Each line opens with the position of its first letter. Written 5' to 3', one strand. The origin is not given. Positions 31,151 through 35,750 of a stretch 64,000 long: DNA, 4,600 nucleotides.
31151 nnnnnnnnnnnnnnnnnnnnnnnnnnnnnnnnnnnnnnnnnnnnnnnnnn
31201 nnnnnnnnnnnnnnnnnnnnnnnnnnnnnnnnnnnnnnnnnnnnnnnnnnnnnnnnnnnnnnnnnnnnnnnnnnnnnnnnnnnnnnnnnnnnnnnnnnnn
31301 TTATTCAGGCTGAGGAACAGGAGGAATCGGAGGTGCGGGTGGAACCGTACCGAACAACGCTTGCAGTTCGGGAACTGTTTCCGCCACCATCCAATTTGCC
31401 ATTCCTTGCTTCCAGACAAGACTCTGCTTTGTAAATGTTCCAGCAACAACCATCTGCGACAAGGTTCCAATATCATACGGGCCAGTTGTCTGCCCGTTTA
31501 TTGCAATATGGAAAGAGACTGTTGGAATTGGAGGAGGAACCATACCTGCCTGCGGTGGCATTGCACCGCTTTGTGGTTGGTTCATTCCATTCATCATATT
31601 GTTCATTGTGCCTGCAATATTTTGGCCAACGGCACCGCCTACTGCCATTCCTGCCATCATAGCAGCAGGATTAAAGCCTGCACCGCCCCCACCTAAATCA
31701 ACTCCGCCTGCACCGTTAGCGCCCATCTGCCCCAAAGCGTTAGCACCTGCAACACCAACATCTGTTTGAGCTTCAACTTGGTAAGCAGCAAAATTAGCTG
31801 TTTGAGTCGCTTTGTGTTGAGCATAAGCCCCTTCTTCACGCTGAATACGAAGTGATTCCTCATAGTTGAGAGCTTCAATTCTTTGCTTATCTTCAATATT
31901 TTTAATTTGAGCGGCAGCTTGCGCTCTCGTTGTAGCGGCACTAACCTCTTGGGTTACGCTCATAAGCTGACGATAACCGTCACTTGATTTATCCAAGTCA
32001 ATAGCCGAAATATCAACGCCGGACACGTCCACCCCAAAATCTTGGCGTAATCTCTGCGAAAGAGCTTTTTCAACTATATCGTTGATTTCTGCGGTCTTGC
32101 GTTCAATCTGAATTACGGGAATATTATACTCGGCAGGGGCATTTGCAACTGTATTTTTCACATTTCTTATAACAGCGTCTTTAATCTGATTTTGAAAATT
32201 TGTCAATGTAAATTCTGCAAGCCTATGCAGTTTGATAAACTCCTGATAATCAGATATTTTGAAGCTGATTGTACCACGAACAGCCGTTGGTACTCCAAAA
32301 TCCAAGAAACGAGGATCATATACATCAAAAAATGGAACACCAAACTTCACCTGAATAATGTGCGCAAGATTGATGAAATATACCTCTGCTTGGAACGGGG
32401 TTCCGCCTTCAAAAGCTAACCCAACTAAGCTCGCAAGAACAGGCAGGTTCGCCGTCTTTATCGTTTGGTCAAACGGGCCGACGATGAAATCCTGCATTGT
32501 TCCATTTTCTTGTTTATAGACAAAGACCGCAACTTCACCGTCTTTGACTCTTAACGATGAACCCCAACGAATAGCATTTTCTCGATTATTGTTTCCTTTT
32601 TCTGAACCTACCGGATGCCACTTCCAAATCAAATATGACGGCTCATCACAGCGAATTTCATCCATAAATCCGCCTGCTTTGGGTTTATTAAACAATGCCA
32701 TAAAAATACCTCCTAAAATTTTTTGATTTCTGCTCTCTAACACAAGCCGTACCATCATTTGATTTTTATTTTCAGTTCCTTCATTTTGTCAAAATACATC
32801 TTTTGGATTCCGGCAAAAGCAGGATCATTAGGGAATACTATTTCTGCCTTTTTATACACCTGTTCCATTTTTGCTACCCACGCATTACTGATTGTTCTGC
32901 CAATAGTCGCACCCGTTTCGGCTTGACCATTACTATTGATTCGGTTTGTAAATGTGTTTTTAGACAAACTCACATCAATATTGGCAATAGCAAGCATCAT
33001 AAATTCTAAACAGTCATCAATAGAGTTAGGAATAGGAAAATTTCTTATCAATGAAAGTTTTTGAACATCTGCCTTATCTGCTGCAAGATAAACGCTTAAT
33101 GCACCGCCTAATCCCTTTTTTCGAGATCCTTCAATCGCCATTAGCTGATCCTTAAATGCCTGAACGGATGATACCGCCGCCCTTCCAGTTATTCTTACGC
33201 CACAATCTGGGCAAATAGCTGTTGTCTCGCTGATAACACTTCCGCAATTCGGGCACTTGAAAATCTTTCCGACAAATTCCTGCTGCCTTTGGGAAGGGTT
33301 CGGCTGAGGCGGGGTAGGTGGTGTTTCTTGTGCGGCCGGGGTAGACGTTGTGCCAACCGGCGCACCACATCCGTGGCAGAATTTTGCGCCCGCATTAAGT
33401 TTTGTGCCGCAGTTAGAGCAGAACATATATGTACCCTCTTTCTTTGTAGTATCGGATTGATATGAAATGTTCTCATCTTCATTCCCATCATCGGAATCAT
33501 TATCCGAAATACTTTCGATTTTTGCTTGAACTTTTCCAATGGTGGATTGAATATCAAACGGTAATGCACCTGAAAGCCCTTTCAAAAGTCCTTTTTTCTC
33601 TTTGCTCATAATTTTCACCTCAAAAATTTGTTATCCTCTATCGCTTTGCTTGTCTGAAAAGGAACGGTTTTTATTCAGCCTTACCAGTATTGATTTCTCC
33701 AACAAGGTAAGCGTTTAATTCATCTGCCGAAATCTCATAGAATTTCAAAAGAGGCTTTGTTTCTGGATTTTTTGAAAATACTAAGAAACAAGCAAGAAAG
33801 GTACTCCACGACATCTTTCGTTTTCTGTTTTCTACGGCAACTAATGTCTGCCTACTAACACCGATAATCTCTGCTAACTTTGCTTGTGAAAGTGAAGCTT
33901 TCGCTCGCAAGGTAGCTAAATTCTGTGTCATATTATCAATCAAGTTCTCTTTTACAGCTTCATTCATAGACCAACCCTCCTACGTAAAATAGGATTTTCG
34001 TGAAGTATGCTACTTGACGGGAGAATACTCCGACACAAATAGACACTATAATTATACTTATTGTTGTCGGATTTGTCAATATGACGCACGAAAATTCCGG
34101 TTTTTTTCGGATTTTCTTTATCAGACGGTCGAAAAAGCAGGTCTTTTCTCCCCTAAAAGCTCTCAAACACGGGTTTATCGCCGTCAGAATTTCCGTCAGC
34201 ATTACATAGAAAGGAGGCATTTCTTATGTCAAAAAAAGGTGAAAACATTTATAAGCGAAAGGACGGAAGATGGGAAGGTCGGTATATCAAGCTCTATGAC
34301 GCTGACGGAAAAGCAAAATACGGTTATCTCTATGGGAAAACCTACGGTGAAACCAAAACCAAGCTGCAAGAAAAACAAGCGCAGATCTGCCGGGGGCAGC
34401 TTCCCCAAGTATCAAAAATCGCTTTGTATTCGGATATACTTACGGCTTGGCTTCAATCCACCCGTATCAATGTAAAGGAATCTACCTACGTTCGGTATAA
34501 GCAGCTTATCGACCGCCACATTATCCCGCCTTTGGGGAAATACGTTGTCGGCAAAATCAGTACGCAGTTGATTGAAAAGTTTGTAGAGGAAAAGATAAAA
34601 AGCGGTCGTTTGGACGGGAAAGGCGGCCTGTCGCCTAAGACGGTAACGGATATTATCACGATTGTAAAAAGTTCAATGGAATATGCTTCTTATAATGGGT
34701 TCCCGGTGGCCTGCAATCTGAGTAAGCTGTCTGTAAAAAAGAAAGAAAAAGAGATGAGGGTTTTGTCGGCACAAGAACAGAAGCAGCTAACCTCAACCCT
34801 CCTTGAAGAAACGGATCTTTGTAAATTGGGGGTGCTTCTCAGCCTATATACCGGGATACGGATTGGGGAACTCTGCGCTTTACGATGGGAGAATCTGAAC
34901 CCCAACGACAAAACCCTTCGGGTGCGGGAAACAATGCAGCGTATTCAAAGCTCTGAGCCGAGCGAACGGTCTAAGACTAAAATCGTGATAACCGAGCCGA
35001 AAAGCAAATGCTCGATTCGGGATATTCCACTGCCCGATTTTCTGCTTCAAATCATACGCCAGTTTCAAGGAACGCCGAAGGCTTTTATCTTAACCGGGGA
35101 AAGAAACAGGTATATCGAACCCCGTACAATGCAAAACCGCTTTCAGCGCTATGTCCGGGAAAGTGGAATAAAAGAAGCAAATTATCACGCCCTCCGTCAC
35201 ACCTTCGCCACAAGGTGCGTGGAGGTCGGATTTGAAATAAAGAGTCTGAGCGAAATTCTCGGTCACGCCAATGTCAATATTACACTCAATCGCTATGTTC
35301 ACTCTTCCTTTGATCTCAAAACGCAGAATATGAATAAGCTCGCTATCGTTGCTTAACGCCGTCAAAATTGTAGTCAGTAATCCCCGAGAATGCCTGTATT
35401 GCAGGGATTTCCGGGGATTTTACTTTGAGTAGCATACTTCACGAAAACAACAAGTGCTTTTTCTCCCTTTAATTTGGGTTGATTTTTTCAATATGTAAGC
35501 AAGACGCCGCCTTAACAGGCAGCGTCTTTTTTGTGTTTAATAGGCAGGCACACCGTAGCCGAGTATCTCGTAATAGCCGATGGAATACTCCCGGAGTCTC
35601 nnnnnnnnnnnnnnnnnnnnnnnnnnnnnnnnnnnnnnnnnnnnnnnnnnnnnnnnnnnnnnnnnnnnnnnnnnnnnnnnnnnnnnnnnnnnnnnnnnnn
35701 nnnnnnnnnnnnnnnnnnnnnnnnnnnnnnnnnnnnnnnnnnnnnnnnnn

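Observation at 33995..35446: Tyrosine integrase gene bracketed by perfect 20-bp inverted repeats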

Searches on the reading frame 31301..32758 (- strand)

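Call 6: search_protein_families(library=pfam, proteins=[window:31301-32758:-], max_evalue=0.01)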
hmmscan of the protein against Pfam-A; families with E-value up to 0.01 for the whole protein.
window:31301-32758:- (485 aa): 2 families
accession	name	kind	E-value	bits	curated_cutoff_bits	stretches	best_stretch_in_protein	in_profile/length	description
PF13421.11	Band_7_1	-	2e-23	83.6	24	1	59-257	7-197/211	SPFH domain-Band 7 family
PF14237.11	GYF_2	-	1.9e-17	63.2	25.8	1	417-465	2-50/50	GYF domain 2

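Call 34: search_protein_families(library=ncbifam, proteins=[window:31301-32758:-], max_evalue=0.001)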
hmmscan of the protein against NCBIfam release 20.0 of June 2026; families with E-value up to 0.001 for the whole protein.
window:31301-32758:- (485 aa): 1 family
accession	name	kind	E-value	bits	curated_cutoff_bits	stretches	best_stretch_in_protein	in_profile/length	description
NF033761.1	gliding_GltJ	equivalog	0.0008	18.6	450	1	416-478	150-212/671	adventurous gliding motility protein GltJ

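Call 48: search_protein_families(library=padloc, proteins=[window:31301-32758:-], max_evalue=0.01)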
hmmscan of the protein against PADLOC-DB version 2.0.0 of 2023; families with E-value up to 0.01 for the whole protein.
window:31301-32758:- (485 aa): 0 families

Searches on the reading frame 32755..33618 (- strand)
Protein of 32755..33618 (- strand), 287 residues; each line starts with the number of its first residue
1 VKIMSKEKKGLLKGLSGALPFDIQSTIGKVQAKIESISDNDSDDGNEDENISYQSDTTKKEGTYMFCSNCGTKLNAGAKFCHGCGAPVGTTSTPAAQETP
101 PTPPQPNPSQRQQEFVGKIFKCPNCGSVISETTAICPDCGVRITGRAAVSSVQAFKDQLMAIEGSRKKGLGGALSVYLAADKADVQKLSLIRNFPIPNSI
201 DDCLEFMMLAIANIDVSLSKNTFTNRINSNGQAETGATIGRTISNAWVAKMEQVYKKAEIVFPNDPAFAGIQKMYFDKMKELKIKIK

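Call 6: search_protein_families(library=pfam, proteins=[window:32755-33618:-], max_evalue=0.01)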
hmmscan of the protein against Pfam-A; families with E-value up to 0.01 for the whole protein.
window:32755-33618:- (287 aa): 14 families
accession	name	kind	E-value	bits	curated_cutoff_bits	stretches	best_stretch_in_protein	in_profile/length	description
PF13240.11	Zn_Ribbon_1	-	1.1e-11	44.6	25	2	66-88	1-23/23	zinc-ribbon domain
PF12773.13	DZR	-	4.3e-09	36.8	27.3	1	67-140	1-45/45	Double zinc ribbon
PF13248.11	Zn_ribbon_3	-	6.5e-09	35.4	27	2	121-143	4-26/26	zinc-ribbon domain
PF17032.10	Zn_ribbon_15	-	5.8e-06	27.5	28.9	0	62-85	50-73/73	zinc-ribbon family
PF18912.6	DZR_2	-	6.5e-06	26.3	27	0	61-90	18-48/56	Double zinc ribbon domain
PF24460.1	DUF7575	-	9e-06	25.4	28.5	1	67-88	6-27/28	Domain of unknown function (DUF7575)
PF07191.17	Zn_ribbon_6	-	6.9e-05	23.2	25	0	117-153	14-49/67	Double zinc ribbon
PF08271.17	Zn_Ribbon_TF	-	0.00032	20.6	29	1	120-143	1-29/43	TFIIB zinc-binding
PF10005.14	Zn_ribbon_DZR_6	-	0.00043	21.4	23.4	0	120-158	2-40/93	zinc-ribbon domain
PF10571.15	UPF0547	-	0.00075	20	29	1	121-140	2-21/26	Uncharacterised protein family UPF0547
PF22747.2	Zn_ribbon_DUF2089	-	0.0023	18.4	27.6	0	122-146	1-25/32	DUF2089 zinc ribbon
PF18551.6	TackOD1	-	0.0032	17.5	32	1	112-141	67-96/188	Thaumarchaeal output domain 1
PF12172.15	zf-ChsH2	-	0.0063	16.7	23.2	1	121-142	13-34/37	ChsH2, rubredoxin-like zinc ribbon domain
PF24463.1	DUF7577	-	0.0078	16.2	28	0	66-87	4-25/27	Domain of unknown function (DUF7577)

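Call 34: search_protein_families(library=ncbifam, proteins=[window:32755-33618:-], max_evalue=0.001)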
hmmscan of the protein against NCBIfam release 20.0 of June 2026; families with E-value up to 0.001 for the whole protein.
window:32755-33618:- (287 aa): 3 families
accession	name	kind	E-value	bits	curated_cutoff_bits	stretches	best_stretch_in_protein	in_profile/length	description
NF049953.1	ribbon_DG_selen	exception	8.1e-07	29.1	130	0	121-143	149-171/172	zinc ribbon-containing (seleno)protein DG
NF049861.1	SCO2400_fam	subfamily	0.00014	22.5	55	1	66-107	3-44/136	SCO2400 family protein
NF053815.1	teico_TcaA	equivalog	0.00044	19.2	550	0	121-152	3-34/463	membrane-associated protein TcaA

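Call 48: search_protein_families(library=padloc, proteins=[window:32755-33618:-], max_evalue=0.01)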
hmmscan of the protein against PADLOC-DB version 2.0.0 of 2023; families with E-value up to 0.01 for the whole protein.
window:32755-33618:- (287 aa): 0 families

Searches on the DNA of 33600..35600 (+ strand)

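Call 8: search_dna_similar(query=window:33600-35600:+, collection=plasmids, mode=near)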
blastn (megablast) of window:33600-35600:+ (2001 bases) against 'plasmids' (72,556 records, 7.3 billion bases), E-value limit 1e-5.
No match.

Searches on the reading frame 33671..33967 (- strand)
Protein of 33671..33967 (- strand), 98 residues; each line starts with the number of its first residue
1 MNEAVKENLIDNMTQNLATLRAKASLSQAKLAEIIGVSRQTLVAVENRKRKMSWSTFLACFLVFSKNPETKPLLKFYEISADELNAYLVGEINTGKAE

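Call 6: search_protein_families(library=pfam, proteins=[window:33671-33967:-], max_evalue=0.01)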
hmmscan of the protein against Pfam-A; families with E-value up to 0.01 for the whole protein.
window:33671-33967:- (98 aa): 6 families
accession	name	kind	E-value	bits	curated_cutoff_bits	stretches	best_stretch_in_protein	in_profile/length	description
PF13560.12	HTH_31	-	6.1e-07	30.1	27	1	17-59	6-49/64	Helix-turn-helix domain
PF01381.28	HTH_3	-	6.5e-07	29.7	23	1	18-50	2-34/55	Helix-turn-helix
PF12844.13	HTH_19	-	0.00022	21.5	30.2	1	15-84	2-58/64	Helix-turn-helix domain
PF13412.12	HTH_24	-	0.0026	17.8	21.9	1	17-41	9-33/48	Winged helix-turn-helix DNA-binding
PF20432.4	Xre-like-HTH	-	0.0058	17.3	25.8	1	19-44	17-42/63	Antitoxin Xre-like helix-turn-helix domain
PF08279.18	HTH_11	-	0.0078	16.5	25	0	17-43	6-33/55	HTH domain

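Call 34: search_protein_families(library=ncbifam, proteins=[window:33671-33967:-], max_evalue=0.001)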
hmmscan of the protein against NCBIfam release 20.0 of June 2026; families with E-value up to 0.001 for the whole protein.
window:33671-33967:- (98 aa): 6 families
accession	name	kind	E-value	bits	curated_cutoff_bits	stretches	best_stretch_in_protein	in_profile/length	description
TIGR03070.1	couple_hipB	subfamily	5.3e-07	29.5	71.65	1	15-53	5-43/58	type II toxin-antitoxin system Y4mF family antitoxin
NF003162.0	PRK04140.1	equivalog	5.7e-05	22.3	263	1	15-59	129-173/317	transcriptional regulator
NF041575.1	antitoxPezA_Strep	equivalog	0.0001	22.3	290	1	14-53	3-42/158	type II toxin-antitoxin system antitoxin PezA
TIGR03830.1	CxxCG_CxxCG_HTH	subfamily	0.00031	20.6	61.8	1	13-69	65-121/127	type II TA system antitoxin MqsA family protein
NF007271.0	PRK09726.1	equivalog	0.0005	20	79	0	14-58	14-58/88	type II toxin-antitoxin system antitoxin HipB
NF038310.1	lysogeny_AimR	equivalog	0.001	18.2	70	0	23-70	7-54/365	AimR family lysis-lysogeny pheromone receptor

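Call 48: search_protein_families(library=padloc, proteins=[window:33671-33967:-], max_evalue=0.01)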
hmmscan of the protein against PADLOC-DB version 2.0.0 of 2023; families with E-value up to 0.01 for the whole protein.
window:33671-33967:- (98 aa): 7 families
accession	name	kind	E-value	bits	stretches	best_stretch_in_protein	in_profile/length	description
PDLC02926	HTH_VI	-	5e-07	27.9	1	13-56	2-45/92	-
PDLC03671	Control_protein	-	1e-05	23.7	1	13-58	15-60/84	control protein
PDLC03665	Control_protein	-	7.4e-05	20.9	1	14-53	10-50/77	control protein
PDLC03666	Control_protein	-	0.00036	18.9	1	14-53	8-47/77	control protein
PDLC03952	RmrA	-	0.0013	15.6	1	15-57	25-67/395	-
PDLC03664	Control_protein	-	0.004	15.6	1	13-58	14-59/74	control protein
PDLC03669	Control_protein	-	0.0095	14.2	0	7-61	3-58/96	control protein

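Call 63: find_encoding_contigs(protein=window:33671-33967:-, flank=3000, max_places=10)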
Protein window:33671-33967:- (98 aa): 22 contigs read that carry it; 2 places shown.
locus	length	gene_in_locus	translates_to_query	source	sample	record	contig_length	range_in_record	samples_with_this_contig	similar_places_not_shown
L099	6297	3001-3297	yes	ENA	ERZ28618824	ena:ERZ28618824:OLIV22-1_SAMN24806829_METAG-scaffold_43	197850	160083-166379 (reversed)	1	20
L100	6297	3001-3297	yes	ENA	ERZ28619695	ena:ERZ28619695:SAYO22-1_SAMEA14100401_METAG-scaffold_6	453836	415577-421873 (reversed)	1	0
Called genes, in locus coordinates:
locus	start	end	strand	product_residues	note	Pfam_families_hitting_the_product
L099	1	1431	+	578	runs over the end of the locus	PF05257:CHAP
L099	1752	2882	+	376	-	PF14659:Phage_int_SAM_3, PF00589:Phage_integrase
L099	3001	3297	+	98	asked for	PF13560:HTH_31 (weak), PF01381:HTH_3 (weak)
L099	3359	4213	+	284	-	PF17032:Zn_ribbon_15 (faint), PF18912:DZR_2 (faint), PF13240:Zn_Ribbon_1 (weak), PF13248:Zn_ribbon_3 (faint), PF24460:DUF7575 (faint), PF12773:DZR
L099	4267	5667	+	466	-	PF13421:Band_7_1, PF14237:GYF_2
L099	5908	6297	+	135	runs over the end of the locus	-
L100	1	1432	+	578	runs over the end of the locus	PF05257:CHAP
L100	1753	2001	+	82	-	-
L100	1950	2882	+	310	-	PF14659:Phage_int_SAM_3, PF00589:Phage_integrase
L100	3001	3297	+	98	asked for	PF13560:HTH_31 (weak), PF01381:HTH_3 (weak)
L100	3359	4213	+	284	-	PF17032:Zn_ribbon_15 (faint), PF18912:DZR_2 (faint), PF13240:Zn_Ribbon_1 (weak), PF13248:Zn_ribbon_3 (faint), PF24460:DUF7575 (faint), PF12773:DZR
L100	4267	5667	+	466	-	PF13421:Band_7_1, PF14237:GYF_2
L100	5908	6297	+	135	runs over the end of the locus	-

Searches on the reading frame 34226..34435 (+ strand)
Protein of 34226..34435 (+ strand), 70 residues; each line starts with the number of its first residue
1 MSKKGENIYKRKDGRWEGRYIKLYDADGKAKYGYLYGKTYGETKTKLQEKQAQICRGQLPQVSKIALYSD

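Call 61: search_protein_families(library=pfam, proteins=[window:34226-34435:+], max_evalue=10)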
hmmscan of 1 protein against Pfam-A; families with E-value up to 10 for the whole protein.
seq(70 aa): 3 families
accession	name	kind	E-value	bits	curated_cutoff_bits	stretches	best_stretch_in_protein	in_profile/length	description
PF00847.26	AP2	-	0.07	13.9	33.3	1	9-44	8-39/54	AP2 domain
PF17207.9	MCM_OB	-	0.097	12.9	24.8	1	44-69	79-104/126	MCM OB domain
PF21475.2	PaaA-like_N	-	0.098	12.6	27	1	47-65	5-23/60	PaaA-like, N-terminal domain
